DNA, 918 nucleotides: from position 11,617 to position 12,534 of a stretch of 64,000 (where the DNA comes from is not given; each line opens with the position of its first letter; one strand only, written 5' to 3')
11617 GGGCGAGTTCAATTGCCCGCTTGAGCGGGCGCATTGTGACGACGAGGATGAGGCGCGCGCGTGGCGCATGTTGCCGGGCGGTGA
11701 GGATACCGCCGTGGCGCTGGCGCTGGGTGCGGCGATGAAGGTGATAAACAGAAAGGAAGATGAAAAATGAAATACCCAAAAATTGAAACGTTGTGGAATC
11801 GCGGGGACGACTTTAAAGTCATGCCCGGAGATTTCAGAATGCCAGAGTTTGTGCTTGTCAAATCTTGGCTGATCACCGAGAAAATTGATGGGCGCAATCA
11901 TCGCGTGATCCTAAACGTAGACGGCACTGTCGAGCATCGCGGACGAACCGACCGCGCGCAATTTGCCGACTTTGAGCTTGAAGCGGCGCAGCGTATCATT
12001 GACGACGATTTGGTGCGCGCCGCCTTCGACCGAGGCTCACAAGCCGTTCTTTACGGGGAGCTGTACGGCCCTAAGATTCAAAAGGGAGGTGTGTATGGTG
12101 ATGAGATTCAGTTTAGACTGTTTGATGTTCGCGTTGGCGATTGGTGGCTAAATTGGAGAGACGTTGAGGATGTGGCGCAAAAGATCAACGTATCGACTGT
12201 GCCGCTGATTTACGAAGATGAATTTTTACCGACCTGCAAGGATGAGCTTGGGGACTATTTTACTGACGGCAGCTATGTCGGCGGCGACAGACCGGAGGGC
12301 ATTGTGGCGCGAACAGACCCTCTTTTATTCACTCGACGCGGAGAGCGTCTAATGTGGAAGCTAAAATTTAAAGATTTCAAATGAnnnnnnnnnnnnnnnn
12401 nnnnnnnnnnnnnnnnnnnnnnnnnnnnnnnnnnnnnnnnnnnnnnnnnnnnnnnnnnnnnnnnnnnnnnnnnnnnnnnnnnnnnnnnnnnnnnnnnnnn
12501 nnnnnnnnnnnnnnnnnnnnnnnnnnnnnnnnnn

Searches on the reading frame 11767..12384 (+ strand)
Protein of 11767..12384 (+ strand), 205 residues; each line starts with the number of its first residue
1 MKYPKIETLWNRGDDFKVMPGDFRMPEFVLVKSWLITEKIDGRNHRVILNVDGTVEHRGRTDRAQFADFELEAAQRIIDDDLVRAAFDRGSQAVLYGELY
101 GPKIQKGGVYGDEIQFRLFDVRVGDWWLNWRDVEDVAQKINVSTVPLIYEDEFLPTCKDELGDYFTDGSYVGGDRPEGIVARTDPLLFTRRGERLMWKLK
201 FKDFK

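Call 54: search_protein_families(library=phrogs, proteins=[window:11767-12384:+], max_evalue=0.001)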
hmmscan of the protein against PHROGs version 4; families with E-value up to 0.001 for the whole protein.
window:11767-12384:+ (205 aa): 2 families
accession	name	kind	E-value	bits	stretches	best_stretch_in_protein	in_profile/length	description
phrog_548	-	DNA, RNA and nucleotide metabolism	2.5e-22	80.5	1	2-205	5-234/341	RNA ligase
phrog_968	-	DNA, RNA and nucleotide metabolism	1.1e-07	32.2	1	79-200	264-384/398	RNA ligase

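Call 56: search_protein_families(library=pfam, proteins=[window:11767-12384:+], max_evalue=0.01)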
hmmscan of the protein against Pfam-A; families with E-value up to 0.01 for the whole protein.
window:11767-12384:+ (205 aa): 1 family
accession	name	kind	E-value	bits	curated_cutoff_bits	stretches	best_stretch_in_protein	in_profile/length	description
PF09414.15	RNA_ligase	-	5.3e-19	69.4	27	1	33-186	2-160/171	RNA ligase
